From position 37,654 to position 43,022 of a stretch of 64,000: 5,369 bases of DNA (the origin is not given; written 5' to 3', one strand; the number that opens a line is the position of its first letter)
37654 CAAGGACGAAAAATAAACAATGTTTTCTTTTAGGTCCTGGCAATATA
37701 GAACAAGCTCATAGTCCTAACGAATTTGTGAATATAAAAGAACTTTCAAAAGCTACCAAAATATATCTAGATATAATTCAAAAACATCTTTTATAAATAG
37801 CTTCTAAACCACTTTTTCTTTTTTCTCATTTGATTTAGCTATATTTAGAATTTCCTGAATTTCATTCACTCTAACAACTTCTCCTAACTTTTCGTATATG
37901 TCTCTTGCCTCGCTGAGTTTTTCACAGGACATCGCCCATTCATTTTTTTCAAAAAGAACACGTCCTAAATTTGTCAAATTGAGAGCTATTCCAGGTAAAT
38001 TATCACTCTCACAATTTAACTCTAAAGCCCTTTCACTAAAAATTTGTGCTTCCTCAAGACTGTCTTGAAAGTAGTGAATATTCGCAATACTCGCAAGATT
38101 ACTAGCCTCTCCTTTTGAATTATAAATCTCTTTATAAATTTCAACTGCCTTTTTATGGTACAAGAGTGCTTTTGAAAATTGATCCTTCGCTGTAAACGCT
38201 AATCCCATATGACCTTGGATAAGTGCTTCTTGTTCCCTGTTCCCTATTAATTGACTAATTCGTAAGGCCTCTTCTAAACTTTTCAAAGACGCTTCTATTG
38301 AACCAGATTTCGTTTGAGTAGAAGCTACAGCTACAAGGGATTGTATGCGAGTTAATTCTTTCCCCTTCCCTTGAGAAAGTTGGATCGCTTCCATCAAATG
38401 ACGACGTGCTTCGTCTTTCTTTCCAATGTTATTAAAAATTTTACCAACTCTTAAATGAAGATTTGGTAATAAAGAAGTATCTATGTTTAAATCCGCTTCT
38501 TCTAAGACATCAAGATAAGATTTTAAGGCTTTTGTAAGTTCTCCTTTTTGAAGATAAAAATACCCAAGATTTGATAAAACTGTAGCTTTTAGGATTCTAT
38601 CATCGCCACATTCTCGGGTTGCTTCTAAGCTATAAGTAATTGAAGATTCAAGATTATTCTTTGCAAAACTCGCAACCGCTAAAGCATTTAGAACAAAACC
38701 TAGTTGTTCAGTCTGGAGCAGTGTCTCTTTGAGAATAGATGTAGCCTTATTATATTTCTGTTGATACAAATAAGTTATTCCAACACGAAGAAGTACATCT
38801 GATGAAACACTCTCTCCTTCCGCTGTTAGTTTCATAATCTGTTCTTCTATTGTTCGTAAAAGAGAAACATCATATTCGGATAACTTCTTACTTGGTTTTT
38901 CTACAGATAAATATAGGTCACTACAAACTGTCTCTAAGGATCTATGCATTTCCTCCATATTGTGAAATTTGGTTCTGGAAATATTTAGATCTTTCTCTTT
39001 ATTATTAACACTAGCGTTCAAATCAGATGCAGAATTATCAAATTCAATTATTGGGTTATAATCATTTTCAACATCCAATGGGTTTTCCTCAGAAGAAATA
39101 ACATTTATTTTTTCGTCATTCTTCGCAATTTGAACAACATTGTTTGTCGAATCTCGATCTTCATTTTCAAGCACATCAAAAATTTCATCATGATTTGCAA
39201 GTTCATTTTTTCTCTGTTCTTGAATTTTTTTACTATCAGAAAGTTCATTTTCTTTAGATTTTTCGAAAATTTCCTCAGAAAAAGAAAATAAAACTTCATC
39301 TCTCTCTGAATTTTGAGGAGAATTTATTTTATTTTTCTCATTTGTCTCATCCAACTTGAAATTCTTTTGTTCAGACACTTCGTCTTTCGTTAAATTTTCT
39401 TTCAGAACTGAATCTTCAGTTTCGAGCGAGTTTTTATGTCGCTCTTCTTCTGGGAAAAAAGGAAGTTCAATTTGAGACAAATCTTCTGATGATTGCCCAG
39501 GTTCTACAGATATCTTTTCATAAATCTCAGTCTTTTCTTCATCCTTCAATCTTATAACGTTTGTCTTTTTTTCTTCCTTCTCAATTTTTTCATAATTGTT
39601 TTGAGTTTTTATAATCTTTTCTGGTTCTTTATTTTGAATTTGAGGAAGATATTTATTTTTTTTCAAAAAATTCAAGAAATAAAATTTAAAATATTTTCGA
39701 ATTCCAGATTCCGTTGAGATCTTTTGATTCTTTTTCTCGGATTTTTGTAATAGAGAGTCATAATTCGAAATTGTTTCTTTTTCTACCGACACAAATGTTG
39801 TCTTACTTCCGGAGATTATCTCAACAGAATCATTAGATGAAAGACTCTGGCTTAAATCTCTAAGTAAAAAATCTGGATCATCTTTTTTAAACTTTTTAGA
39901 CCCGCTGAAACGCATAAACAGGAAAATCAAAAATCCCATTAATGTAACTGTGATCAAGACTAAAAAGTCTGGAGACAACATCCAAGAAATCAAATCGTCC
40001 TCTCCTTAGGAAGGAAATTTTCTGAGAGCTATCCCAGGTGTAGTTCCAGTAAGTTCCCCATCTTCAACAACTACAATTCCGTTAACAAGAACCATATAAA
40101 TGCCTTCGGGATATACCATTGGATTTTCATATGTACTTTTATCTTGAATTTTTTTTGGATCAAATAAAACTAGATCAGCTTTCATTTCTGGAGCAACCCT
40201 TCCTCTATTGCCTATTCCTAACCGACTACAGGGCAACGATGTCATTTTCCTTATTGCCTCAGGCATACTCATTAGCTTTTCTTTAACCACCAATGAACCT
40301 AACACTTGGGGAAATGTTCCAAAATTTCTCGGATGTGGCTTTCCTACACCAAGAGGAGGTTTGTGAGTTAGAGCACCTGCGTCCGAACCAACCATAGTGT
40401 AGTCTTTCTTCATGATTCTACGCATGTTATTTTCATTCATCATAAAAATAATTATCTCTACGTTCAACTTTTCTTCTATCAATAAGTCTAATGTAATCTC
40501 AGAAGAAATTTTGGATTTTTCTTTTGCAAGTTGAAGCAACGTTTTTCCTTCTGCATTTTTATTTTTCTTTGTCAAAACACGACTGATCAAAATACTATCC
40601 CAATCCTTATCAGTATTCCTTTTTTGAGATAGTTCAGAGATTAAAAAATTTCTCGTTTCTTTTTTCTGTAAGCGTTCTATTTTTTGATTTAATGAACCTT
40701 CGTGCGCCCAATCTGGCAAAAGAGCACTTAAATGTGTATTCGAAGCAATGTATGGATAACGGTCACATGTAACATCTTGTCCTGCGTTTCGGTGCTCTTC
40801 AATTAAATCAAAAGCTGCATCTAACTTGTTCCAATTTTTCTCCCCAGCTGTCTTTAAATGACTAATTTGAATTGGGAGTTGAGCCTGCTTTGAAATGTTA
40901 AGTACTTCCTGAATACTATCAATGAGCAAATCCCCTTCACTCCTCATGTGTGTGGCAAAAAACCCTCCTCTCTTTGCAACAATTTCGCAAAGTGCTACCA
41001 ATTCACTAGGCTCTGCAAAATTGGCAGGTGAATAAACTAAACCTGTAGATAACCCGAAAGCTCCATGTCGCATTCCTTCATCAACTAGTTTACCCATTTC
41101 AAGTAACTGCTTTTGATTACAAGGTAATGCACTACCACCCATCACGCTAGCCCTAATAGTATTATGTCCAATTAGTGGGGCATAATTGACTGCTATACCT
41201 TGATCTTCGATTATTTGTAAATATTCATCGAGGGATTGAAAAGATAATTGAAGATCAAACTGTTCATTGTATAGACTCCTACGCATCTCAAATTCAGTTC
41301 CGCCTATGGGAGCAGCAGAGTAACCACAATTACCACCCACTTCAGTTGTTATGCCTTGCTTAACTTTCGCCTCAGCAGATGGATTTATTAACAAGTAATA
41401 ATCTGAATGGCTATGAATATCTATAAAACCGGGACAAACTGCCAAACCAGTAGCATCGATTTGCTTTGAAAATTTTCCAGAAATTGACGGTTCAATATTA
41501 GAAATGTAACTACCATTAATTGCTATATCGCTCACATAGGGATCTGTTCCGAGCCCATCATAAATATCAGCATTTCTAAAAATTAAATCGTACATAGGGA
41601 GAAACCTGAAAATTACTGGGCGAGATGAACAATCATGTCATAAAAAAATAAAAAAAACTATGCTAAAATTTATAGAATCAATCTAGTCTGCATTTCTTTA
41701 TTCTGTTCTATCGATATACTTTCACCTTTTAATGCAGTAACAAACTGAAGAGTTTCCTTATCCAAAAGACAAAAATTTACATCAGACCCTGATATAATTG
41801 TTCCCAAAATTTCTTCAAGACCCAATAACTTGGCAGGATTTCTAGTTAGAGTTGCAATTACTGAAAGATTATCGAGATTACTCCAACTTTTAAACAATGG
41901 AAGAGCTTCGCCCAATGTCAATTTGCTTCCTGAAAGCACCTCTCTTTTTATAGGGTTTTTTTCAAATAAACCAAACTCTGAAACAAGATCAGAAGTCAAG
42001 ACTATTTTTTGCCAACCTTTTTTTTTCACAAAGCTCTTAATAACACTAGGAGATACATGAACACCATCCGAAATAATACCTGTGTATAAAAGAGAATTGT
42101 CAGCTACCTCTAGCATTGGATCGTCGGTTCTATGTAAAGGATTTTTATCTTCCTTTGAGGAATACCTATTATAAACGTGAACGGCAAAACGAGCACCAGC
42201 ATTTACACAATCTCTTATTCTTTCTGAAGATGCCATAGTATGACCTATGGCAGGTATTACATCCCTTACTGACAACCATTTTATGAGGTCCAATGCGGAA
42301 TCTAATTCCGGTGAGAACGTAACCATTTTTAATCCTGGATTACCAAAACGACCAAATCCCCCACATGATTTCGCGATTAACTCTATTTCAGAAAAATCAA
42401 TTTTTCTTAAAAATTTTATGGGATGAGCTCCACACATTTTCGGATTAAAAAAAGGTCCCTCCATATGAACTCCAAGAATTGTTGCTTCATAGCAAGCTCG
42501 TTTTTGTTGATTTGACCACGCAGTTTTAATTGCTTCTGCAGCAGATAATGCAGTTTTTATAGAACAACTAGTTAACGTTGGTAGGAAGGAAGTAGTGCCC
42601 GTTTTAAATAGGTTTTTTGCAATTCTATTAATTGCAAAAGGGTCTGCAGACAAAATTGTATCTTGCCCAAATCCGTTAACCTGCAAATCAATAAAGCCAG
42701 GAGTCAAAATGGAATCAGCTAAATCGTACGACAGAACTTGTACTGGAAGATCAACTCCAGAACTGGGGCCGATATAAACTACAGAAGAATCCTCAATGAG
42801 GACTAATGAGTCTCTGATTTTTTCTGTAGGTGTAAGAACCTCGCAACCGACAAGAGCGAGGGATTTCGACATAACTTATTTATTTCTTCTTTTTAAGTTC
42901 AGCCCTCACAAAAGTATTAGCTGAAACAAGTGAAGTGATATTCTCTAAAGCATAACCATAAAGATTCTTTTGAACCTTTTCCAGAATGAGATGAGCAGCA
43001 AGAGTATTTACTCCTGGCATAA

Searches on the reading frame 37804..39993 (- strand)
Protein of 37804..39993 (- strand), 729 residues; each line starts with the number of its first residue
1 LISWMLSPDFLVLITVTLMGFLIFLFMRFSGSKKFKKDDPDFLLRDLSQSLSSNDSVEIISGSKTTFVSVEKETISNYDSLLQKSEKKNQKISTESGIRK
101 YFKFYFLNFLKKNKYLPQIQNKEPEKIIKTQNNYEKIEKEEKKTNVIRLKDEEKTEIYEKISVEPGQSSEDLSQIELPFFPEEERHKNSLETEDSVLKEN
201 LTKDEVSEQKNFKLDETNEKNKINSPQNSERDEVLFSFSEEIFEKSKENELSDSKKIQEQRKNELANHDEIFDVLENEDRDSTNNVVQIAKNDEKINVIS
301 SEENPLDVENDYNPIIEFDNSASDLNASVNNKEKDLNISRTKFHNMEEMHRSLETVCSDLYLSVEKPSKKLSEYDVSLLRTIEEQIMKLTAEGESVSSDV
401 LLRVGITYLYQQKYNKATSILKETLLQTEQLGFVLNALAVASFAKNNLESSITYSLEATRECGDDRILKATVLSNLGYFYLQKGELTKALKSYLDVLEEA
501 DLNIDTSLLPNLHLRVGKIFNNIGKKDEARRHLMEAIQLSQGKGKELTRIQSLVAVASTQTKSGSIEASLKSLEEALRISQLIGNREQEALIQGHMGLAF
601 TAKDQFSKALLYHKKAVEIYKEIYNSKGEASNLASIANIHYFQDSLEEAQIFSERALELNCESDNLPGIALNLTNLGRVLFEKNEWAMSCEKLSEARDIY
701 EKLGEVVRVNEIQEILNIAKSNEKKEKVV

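Call 63: search_protein_families(library=pfam, proteins=[window:37804-39993:-], max_evalue=0.00001)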
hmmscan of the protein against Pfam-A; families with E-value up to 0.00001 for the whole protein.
window:37804-39993:- (729 aa): 7 families
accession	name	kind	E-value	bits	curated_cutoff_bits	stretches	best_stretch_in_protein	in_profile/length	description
PF13424.12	TPR_12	-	3.4e-23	82.1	30.1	1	552-622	5-77/77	Tetratricopeptide repeat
PF00515.34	TPR_1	-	2.3e-13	49.8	27.8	0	471-498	2-29/34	Tetratricopeptide repeat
PF17874.7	TPR_MalT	-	3.6e-13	49.9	45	1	433-580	41-191/336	MalT-like TPR region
PF07719.23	TPR_2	-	1.9e-12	46.7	27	0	470-499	1-30/34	Tetratricopeptide repeat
PF13374.12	TPR_10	-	3.7e-12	46.3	27.5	0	470-498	2-30/42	Tetratricopeptide repeat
PF13181.12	TPR_8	-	7.6e-11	41.7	25.7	0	471-498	2-29/34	Tetratricopeptide repeat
PF13176.12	TPR_7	-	1.9e-06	27.9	27.9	0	473-499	2-28/36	Tetratricopeptide repeat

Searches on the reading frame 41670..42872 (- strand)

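Call 63: search_protein_families(library=pfam, proteins=[window:41670-42872:-], max_evalue=0.00001)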
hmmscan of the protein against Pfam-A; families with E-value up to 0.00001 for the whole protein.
window:41670-42872:- (400 aa): 1 family
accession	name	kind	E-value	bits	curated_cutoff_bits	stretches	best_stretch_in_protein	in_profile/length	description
PF01979.26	Amidohydro_1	-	7.1e-11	42.4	25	1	55-374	1-321/345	Amidohydrolase family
